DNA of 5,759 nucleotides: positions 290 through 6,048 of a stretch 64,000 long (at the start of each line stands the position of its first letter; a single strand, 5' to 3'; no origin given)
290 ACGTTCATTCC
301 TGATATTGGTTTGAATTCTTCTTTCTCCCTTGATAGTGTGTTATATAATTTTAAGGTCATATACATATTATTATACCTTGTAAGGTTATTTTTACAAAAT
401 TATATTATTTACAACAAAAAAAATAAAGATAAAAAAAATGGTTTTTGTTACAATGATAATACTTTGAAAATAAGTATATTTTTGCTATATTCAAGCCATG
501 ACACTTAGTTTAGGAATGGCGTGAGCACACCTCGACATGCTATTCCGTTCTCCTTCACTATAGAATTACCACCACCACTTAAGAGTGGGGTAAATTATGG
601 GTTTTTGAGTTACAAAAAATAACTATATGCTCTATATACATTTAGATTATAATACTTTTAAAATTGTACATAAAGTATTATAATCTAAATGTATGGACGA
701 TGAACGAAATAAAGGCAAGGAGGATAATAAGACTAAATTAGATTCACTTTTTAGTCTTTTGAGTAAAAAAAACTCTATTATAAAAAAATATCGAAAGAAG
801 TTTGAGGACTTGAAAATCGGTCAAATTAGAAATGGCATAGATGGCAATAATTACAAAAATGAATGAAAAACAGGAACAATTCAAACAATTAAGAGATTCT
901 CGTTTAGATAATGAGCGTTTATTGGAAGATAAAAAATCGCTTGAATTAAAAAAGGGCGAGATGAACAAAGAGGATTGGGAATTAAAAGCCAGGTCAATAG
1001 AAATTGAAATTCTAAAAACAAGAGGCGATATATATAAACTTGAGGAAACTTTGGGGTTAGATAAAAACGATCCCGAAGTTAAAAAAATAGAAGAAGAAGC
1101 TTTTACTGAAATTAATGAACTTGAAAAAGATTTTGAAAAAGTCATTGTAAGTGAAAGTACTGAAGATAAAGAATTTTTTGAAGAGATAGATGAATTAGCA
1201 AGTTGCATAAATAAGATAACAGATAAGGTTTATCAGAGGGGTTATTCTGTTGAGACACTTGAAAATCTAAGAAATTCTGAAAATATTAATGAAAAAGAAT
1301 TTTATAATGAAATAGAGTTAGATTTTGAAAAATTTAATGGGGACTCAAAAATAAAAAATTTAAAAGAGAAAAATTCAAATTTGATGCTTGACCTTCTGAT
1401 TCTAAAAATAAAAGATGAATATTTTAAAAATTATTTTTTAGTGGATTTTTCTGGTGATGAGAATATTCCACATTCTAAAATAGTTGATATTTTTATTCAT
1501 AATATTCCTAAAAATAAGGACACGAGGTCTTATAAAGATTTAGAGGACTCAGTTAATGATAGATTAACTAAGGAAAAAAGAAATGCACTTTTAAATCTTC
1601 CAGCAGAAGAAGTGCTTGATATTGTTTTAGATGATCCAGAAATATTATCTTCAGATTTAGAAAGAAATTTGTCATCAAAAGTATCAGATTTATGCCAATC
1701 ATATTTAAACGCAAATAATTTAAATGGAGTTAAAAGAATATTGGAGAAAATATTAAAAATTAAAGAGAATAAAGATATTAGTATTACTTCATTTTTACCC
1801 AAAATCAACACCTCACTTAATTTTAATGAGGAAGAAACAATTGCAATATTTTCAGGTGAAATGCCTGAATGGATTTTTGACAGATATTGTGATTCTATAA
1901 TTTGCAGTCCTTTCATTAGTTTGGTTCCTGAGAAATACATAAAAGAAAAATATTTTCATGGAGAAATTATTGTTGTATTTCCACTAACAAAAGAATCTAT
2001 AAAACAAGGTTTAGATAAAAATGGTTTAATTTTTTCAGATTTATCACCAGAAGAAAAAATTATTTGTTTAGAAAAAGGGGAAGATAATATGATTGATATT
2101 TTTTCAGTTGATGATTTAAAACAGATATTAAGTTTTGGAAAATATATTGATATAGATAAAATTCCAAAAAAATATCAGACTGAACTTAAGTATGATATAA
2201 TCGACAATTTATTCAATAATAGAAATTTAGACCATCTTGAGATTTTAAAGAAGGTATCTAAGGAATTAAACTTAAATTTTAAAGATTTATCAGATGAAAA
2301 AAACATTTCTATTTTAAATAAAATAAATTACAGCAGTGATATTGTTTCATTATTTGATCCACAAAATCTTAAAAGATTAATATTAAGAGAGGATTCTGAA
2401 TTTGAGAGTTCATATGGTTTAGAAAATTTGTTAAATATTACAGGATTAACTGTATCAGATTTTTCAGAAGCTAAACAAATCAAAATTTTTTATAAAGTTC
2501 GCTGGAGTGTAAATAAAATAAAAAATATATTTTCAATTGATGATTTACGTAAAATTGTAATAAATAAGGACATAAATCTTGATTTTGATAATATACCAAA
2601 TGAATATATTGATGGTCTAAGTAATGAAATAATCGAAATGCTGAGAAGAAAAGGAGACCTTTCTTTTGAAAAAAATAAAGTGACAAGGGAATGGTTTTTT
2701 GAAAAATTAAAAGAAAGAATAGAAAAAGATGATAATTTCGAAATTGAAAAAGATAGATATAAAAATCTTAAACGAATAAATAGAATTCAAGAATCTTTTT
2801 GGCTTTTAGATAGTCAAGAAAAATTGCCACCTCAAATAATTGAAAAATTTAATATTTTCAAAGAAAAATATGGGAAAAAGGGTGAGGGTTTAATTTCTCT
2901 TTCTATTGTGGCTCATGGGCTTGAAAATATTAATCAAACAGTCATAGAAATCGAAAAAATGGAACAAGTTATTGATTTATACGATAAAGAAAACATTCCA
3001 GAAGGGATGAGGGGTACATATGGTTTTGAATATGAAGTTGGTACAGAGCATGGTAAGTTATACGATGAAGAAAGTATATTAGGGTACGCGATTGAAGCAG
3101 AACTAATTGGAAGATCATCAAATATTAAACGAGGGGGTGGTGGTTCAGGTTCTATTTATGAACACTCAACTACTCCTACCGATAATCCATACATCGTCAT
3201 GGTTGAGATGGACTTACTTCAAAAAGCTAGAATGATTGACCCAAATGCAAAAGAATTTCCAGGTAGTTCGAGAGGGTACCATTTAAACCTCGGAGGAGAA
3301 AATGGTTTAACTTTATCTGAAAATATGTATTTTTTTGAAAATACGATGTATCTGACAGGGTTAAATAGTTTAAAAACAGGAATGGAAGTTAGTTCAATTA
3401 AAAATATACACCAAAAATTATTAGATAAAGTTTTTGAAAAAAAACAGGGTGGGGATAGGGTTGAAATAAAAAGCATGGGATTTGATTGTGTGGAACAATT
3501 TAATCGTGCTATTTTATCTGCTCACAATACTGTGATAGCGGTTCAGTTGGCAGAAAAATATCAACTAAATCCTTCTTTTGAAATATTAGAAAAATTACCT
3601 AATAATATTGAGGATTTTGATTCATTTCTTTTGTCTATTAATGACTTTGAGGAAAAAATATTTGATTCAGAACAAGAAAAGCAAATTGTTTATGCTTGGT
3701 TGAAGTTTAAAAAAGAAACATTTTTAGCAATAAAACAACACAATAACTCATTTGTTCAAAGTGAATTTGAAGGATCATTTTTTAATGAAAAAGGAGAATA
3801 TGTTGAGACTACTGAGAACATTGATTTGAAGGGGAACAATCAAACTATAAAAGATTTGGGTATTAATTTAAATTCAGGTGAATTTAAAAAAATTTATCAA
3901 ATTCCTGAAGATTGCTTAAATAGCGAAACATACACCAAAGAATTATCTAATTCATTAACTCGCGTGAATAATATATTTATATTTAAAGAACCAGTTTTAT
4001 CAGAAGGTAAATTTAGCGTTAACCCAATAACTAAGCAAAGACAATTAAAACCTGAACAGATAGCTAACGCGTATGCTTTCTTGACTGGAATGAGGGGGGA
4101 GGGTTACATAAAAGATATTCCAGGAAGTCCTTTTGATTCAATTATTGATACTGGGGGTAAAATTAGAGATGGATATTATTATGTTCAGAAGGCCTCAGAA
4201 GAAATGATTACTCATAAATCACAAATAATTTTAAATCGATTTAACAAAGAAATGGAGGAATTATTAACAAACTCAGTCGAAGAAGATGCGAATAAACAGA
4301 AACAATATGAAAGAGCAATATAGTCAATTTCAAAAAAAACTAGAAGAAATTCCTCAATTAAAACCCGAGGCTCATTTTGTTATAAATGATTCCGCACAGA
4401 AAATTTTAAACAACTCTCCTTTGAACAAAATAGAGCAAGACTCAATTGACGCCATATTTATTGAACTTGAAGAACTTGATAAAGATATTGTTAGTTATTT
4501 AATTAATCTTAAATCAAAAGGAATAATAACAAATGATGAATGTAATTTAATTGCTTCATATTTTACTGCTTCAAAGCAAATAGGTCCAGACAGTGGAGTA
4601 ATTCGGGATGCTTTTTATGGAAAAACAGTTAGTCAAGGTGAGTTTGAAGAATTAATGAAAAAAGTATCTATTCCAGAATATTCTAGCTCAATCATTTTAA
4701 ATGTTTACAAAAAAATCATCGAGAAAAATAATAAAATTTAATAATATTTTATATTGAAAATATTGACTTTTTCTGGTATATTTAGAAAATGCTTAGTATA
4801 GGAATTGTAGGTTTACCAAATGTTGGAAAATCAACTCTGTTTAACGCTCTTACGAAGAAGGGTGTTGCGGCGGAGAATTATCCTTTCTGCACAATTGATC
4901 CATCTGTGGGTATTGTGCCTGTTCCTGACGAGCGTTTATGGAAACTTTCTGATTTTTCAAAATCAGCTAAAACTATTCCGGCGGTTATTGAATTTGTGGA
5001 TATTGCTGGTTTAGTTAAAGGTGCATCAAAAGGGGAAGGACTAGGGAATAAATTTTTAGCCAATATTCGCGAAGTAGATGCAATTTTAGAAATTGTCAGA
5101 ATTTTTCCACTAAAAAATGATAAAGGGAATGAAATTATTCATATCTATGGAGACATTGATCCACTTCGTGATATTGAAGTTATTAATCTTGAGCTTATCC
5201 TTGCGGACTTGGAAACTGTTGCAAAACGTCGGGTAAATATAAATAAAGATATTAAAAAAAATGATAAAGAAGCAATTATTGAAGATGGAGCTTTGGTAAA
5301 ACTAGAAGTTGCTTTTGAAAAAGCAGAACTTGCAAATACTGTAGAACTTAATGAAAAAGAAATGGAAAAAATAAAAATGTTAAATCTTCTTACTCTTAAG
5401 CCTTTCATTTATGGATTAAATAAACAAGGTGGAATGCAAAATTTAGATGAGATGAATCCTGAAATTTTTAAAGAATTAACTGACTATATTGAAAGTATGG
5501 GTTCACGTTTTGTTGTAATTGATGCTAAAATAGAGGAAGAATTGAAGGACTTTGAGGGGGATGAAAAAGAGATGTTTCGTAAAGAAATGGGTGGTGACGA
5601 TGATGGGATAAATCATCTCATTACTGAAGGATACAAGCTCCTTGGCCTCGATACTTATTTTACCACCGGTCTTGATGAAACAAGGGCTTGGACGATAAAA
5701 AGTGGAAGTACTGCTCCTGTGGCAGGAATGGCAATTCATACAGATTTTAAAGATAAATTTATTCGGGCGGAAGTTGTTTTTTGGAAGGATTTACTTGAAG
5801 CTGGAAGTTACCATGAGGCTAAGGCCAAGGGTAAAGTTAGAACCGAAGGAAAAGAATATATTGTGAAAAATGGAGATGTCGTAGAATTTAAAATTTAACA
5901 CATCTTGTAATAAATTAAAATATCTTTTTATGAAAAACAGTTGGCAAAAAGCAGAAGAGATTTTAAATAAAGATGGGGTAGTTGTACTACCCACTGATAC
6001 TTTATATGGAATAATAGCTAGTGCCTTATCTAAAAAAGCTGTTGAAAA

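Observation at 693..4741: Translationally coupled three-gene operon built around a 1160-aa coiled-coil protein of unknown function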

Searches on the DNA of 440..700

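Call 90: search_rna_families(source=window, start=440, end=700, threshold=evalue, max_evalue=10)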
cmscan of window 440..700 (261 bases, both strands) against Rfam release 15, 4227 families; matches with E-value up to 10: 7.
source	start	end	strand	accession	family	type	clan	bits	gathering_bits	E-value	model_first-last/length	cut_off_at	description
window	629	699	+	RF01024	mir-944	Gene; miRNA;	-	24.2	100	0.031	1-88/88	no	mir-944 microRNA precursor family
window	632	697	+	RF04172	MIR8675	Gene; miRNA;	-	20.1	90.8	0.19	1-95/95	no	MIR8675 microRNA precursor family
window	638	692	+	RF04205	MIR2606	Gene; miRNA;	-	17.4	139.7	4.2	1-165/165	no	MIR2606 microRNA precursor family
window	628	699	+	RF04241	mir-5014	Gene; miRNA;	-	17.3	101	0.49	1-123/123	no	mir-5014 microRNA precursor family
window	642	688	-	RF04241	mir-5014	Gene; miRNA;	-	16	101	1.1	1-123/123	no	mir-5014 microRNA precursor family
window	627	698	-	RF04154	mir-1277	Gene; miRNA;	-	15.3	81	4.2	1-78/78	no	mir-1277 microRNA precursor family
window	637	693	+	RF00932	mir-471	Gene; miRNA;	-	13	80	9.1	1-66/66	no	mir-471 microRNA precursor family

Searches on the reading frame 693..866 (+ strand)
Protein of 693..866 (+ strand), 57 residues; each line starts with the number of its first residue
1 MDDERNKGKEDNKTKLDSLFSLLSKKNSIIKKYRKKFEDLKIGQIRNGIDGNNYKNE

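Call 3: search_protein_families(library=pfam, proteins=[window:693-866:+], max_evalue=1)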
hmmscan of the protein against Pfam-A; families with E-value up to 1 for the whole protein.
window:693-866:+ (57 aa): 2 families
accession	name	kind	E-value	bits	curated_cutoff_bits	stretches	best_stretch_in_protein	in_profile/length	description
PF14561.12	TPR_20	-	0.035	14.9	25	1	3-38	51-86/90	Tetratricopeptide repeat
PF11050.13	Viral_env_E26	-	0.09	12.6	25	1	6-49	72-115/225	Virus envelope protein E26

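Call 4: search_protein_families(library=ncbifam, proteins=[window:693-866:+], max_evalue=1)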
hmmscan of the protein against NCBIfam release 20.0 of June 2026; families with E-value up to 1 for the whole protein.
window:693-866:+ (57 aa): 0 families

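Call 53: search_protein_families(library=padloc, proteins=[window:693-866:+], max_evalue=0.1)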
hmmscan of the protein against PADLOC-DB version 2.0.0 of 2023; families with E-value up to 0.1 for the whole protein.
window:693-866:+ (57 aa): 0 families

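Call 54: search_protein_families(library=phrogs, proteins=[window:693-866:+], max_evalue=0.1)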
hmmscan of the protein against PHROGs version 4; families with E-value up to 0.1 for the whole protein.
window:693-866:+ (57 aa): 1 family
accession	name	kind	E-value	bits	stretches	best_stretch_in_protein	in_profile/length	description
phrog_23923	-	unknown function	0.082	13.7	1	12-49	27-64/111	-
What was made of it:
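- There are no PADLOC or PHROGs hits (calls 53, 54).
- Tried and rejected: Pfam, NCBIfam, PADLOC and PHROGs scans of all three proteins gave nothing significant (calls 3, 4, 53, 54).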

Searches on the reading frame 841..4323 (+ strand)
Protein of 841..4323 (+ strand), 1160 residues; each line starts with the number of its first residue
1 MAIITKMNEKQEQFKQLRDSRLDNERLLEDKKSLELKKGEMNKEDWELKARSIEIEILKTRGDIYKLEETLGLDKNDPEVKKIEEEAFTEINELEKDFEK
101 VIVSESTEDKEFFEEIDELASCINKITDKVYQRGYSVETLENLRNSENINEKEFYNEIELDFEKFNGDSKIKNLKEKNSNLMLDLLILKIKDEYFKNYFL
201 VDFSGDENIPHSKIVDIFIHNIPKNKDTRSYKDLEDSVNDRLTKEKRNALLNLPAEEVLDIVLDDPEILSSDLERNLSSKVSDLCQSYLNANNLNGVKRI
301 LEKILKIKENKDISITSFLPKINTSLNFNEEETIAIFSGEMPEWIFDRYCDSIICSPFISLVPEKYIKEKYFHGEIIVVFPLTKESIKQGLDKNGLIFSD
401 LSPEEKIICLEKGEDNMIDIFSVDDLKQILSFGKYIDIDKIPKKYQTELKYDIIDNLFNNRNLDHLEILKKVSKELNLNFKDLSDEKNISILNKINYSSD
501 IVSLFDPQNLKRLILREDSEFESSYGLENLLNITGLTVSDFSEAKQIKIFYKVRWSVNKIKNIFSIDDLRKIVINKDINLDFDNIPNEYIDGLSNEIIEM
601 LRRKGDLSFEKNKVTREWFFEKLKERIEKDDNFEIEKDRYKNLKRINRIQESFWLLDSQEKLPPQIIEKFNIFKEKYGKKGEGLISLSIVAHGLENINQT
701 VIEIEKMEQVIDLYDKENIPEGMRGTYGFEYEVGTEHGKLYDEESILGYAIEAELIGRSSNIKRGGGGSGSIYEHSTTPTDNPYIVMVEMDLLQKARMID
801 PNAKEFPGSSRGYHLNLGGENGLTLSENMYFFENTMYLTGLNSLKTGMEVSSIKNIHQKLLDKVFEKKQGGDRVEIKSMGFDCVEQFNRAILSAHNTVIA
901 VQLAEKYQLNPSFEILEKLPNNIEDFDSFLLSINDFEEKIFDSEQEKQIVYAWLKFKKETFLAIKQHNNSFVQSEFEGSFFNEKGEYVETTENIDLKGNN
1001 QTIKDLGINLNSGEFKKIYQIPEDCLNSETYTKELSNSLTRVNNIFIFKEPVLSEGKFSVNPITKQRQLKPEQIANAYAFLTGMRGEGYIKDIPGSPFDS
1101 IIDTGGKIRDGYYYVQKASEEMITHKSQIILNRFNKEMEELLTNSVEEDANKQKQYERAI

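Call 3: search_protein_families(library=pfam, proteins=[window:841-4323:+], max_evalue=1)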
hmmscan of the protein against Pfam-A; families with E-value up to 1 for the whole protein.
window:841-4323:+ (1160 aa): 2 families
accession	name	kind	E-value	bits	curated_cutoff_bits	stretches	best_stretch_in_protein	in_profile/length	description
PF06840.17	PDC10_C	-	0.004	17.6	27.3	1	76-131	17-74/90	Programmed cell death protein 10, C-terminal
PF03255.19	ACCA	-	0.022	14.4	23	1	89-172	6-89/310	Acetyl co-enzyme A carboxylase carboxyltransferase-like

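Call 4: search_protein_families(library=ncbifam, proteins=[window:841-4323:+], max_evalue=1)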
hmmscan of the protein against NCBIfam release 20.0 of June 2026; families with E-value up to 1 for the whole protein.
window:841-4323:+ (1160 aa): 1 family
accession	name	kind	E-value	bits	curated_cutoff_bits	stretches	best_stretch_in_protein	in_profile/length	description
NF004344.0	PRK05724.1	equivalog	0.056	12.7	357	1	90-172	11-93/319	acetyl-CoA carboxylase carboxyltransferase subunit alpha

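Call 8: find_homologous_proteins(query=window:841-4323:+, max_evalue=0.001)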
Query window:841-4323:+ (1160 aa): 3 proteins with E <= 0.001 among 8000 candidates.
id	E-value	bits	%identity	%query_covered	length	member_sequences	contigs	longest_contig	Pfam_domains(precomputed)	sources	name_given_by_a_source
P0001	0.0e+0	2523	100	99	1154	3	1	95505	-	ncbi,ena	ncbi:MAG: hypothetical protein WCT42_00830 [Candidatus Paceibacterota bacterium]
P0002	0.0e+0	1271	53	99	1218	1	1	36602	-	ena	-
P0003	5.6e-296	1003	45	99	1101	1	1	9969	-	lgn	-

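Call 18: find_encoding_contigs(protein=P0002, flank=6000, max_places=3)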
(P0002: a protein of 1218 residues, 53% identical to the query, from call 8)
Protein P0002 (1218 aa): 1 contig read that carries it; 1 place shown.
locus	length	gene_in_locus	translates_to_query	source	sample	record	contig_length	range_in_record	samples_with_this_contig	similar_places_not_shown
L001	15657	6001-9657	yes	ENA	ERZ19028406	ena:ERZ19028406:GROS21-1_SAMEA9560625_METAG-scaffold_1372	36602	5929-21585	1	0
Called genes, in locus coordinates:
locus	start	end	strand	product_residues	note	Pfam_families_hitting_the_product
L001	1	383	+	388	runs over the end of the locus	PF00266:Aminotran_5, PF01212:Beta_elim_lyase (weak)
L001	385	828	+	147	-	PF01592:NifU_N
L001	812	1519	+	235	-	PF00970:FAD_binding_6 (weak), PF00175:NAD_binding_1, PF08030:NAD_binding_6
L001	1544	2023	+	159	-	-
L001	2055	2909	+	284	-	PF04055:Radical_SAM (faint)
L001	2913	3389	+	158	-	PF14340:DUF4395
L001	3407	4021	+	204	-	PF04191:PEMT, PF04140:ICMT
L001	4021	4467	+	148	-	PF14340:DUF4395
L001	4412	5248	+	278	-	PF01790:LGT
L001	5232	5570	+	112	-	-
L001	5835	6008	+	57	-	-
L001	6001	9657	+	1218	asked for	-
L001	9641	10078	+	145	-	-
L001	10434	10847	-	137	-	-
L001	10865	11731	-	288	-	-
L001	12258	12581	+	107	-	-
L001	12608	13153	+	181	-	-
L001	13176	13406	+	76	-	-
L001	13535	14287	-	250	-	-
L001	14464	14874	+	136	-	PF00293:NUDIX, PF14815:NUDIX_4 (weak)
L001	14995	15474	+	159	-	-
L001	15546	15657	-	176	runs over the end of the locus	PF13238:AAA_18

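Call 19: find_encoding_contigs(protein=P0003, flank=6000, max_places=3)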
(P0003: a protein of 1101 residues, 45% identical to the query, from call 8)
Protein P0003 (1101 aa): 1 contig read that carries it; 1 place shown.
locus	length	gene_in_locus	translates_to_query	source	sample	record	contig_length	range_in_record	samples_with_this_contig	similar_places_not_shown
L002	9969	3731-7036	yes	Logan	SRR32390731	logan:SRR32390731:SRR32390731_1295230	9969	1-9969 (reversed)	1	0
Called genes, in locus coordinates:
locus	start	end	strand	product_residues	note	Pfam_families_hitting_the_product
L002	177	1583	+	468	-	PF13506:Glyco_transf_21, PF00535:Glycos_transf_2, PF10111:Glyco_tranf_2_2 (faint), PF13641:Glyco_tranf_2_3, PF13632:Glyco_trans_2_3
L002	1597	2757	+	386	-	PF00704:Glyco_hydro_18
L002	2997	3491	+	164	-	PF01590:GAF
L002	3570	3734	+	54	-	-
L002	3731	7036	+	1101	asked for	-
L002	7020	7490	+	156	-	-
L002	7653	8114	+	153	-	-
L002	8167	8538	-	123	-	-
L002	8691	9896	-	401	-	PF00586:AIRS, PF02769:AIRS_C (weak)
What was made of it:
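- Checked: It starts at 4307 and overlaps the big gene's end by 17 nt. The same 17-nt overlap occurs in L001 and L002 (calls 18, 19).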

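Call 53: search_protein_families(library=padloc, proteins=[window:859-4323:+], max_evalue=0.1)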
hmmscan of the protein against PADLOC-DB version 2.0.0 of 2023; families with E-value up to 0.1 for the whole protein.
window:859-4323:+ (1154 aa): 0 families

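Call 54: search_protein_families(library=phrogs, proteins=[window:859-4323:+], max_evalue=0.1)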
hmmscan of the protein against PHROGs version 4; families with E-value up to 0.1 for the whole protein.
window:859-4323:+ (1154 aa): 1 family
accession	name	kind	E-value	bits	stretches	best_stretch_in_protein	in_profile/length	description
phrog_19450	-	unknown function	0.036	15.1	0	63-94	15-46/73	-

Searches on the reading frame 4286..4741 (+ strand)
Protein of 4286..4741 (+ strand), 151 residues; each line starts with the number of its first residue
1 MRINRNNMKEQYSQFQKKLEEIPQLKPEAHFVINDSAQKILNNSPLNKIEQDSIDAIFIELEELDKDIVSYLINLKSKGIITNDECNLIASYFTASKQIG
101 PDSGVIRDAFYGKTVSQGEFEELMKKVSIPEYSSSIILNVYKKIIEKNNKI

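Call 3: search_protein_families(library=pfam, proteins=[window:4286-4741:+], max_evalue=1)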
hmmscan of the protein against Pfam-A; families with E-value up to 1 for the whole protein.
window:4286-4741:+ (151 aa): 3 families
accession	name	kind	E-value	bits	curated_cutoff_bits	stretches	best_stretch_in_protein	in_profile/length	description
PF05055.17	DUF677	-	0.033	13.5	29.1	1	32-98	15-77/336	Protein of unknown function (DUF677)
PF19068.5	DUF5764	-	0.042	14.4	29.2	1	5-59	37-85/133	Family of unknown function (DUF5764)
PF07261.16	DnaB_2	-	0.044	13.9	22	0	111-150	8-46/74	Replication initiation and membrane attachment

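Call 4: search_protein_families(library=ncbifam, proteins=[window:4286-4741:+], max_evalue=1)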
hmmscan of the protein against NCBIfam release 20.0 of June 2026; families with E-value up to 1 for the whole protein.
window:4286-4741:+ (151 aa): 1 family
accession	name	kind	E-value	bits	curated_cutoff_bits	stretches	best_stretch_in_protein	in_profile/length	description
TIGR03859.1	PQQ_PqqD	equivalog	0.021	14.7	46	1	25-81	21-80/81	pyrroloquinoline quinone biosynthesis peptide chaperone PqqD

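Call 53: search_protein_families(library=padloc, proteins=[window:4307-4741:+], max_evalue=0.1)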
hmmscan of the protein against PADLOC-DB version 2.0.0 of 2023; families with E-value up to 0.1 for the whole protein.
window:4307-4741:+ (144 aa): 0 families

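Call 54: search_protein_families(library=phrogs, proteins=[window:4307-4741:+], max_evalue=0.1)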
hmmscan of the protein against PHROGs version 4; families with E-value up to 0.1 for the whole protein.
window:4307-4741:+ (144 aa): 0 families
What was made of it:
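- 4307..4741 (+): Partner gene. It encodes a 144-aa acidic protein (pI 5.1) with conserved KPEaHF-x-ND, G-x-IT-x-EE, FL-x-A-x-Q-x-GPds and siPE motifs, and it overlaps the ligase gene's end by 17 nt. No family match (calls 3, 4, 53, 54).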

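Call 61: find_homologous_proteins(query=window:4307-4741:+, max_evalue=0.001)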
Query window:4307-4741:+ (144 aa): 5 proteins with E <= 0.001 among 30 candidates.
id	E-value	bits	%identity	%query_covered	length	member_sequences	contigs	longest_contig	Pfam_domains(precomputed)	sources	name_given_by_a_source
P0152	1.5e-84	298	100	100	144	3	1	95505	-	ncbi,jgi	ncbi:MAG: hypothetical protein WCT42_00835 [Candidatus Paceibacterota bacterium]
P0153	7.7e-67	241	82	97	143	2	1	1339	-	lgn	-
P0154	1.2e-63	231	78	97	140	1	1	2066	-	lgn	-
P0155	2.5e-54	201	67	99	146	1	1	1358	-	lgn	-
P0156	2.1e-47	178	60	99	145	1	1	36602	-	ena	-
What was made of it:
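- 4307..4741 (+): Annotated as 144 aa (call 61).
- Checked: The partner is annotated as 144 aa (P0152, call 61).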

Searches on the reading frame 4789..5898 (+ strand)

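Call 3: search_protein_families(library=pfam, proteins=[window:4789-5898:+], max_evalue=1)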
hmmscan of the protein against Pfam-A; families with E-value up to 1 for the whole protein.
window:4789-5898:+ (369 aa): 6 families
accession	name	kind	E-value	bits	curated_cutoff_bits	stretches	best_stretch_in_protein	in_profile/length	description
PF06071.19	YchF-GTPase_C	-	5.1e-32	110.3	27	1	287-369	1-83/84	Protein of unknown function (DUF933)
PF01926.29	MMR_HSR1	-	2.1e-21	76.6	21.9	1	4-106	2-85/113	50S ribosome-binding GTPase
PF02421.24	FeoB_N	-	1e-07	32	27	1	4-47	3-46/156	Ferrous iron transport protein B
PF13238.12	AAA_18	-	0.037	14.9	29.4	1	4-25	1-22/128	AAA domain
PF03308.22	MeaB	-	0.1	12.1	23.1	1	3-38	35-71/273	Methylmalonyl Co-A mutase-associated GTPase MeaB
PF02824.27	TGS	-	0.12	12.9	22.2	1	303-367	13-58/60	TGS domain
